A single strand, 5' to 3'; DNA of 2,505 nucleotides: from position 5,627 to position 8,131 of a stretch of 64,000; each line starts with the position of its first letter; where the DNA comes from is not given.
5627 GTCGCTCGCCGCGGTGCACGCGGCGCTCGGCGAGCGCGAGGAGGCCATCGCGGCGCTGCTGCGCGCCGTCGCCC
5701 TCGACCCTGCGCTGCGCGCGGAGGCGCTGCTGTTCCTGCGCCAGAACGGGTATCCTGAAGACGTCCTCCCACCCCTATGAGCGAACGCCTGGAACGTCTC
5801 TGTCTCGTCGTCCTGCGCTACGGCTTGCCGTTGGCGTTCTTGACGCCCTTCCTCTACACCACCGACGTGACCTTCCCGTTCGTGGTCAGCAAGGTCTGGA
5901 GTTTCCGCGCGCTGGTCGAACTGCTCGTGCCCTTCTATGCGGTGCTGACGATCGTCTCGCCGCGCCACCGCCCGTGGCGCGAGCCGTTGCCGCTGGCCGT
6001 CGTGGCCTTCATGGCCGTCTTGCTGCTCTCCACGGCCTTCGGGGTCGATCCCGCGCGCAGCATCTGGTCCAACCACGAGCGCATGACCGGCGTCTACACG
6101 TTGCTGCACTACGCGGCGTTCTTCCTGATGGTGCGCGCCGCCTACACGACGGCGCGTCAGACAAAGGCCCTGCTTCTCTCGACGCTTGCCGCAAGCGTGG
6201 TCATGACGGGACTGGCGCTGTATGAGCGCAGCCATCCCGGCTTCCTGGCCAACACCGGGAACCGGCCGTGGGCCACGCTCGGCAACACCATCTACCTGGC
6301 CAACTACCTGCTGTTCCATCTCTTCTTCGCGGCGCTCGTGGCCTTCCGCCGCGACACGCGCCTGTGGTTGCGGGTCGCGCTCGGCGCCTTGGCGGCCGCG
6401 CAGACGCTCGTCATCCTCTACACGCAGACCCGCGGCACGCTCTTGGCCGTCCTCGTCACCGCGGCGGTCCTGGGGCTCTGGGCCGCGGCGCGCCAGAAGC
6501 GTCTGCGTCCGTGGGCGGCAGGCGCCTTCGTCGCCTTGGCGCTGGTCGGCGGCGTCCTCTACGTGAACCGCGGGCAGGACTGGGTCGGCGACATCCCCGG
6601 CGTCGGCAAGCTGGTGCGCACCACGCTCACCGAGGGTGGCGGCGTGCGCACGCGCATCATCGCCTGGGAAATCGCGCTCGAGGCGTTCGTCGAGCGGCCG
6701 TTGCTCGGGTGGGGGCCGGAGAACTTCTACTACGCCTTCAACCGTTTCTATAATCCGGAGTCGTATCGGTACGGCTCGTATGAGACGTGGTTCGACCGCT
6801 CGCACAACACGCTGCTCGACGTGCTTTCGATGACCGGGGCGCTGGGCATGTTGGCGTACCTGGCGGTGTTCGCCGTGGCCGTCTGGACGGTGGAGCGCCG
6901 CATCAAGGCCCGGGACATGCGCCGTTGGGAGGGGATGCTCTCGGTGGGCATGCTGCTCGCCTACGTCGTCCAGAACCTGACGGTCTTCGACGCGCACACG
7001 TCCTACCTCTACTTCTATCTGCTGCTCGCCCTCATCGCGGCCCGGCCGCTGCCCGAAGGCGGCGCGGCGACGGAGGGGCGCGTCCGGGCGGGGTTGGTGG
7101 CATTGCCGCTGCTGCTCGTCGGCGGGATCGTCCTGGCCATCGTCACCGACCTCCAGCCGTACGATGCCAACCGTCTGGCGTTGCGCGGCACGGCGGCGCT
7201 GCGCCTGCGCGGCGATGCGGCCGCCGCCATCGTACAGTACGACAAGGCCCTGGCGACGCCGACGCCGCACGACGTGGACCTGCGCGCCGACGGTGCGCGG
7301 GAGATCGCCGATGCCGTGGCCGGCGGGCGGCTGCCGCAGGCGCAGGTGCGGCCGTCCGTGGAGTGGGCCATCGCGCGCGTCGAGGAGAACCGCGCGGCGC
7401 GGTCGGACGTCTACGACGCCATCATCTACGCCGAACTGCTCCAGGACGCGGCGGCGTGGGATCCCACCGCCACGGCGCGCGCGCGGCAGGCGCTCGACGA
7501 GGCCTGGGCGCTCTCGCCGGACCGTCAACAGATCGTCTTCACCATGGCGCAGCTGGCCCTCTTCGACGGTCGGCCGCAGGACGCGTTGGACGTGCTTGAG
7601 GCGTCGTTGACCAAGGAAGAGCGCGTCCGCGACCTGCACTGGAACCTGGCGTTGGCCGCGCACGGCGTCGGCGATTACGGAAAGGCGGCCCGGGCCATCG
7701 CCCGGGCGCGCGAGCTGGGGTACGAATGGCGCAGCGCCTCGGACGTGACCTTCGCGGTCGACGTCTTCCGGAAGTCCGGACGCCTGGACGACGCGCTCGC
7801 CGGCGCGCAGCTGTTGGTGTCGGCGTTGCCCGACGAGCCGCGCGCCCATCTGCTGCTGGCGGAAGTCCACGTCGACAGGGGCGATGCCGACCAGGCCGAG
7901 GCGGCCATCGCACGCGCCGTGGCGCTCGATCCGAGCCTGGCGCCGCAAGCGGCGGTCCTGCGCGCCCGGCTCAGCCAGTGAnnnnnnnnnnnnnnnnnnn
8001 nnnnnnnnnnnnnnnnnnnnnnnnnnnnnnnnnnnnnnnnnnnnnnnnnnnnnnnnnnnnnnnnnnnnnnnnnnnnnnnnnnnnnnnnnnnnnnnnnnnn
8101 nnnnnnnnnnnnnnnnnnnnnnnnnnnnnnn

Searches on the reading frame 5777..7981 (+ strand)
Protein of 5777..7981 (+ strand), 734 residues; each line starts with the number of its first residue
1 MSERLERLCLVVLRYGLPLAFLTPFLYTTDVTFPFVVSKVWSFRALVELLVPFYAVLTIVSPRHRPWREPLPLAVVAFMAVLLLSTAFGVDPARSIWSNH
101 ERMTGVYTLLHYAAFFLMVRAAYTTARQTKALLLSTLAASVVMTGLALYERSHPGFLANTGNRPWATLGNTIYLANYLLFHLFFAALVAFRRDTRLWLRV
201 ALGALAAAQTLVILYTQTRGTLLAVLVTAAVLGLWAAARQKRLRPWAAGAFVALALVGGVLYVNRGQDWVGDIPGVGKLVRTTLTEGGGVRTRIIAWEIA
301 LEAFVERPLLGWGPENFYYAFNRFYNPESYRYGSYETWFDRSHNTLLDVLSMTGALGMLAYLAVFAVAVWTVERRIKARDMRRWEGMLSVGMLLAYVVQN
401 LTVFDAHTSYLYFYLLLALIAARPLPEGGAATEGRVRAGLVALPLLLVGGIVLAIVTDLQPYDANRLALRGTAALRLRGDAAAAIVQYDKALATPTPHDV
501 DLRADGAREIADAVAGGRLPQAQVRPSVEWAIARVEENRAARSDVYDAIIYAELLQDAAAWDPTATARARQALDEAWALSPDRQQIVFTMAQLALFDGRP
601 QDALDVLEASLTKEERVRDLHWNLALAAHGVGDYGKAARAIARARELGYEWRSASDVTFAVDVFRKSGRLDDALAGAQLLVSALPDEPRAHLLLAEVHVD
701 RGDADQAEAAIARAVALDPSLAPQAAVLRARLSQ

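Call 33: find_encoding_contigs(protein=window:5777-7981:+, flank=3000, max_places=6)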
Protein window:5777-7981:+ (734 aa): no gene with exactly this product is on record in the collection.

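Call 34: search_protein_families(library=pfam, proteins=[window:5777-7981:+], max_evalue=0.001)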
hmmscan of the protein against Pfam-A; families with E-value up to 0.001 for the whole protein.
window:5777-7981:+ (734 aa): 8 families
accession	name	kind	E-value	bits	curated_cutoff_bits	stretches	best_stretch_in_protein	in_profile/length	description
PF04932.20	Wzy_C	-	7.3e-18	65.2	31.7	1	206-362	3-149/149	O-Antigen ligase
PF14559.12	TPR_19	-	2.7e-10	40.9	25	2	666-732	3-68/68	Tetratricopeptide repeat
PF13432.12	TPR_16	-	2e-07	31.8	32.7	2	662-720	5-63/65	Tetratricopeptide repeat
PF23914.1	TPR_CcmH_CycH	-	2.5e-07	31.1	42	0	567-642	67-145/158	Cytochrome c-type biogenesis protein H TPR domain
PF07719.23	TPR_2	-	3.8e-06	27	27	0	688-720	1-33/34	Tetratricopeptide repeat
PF13428.12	TPR_14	-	2.7e-05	24.9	23.5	0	688-731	1-43/44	Tetratricopeptide repeat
PF12895.13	ANAPC3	-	0.00031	21.4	27.2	0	668-730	3-63/82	Anaphase-promoting complex, cyclosome, subunit 3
PF07721.20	TPR_4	-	0.00083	20.2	27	1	688-712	1-25/26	Tetratricopeptide repeat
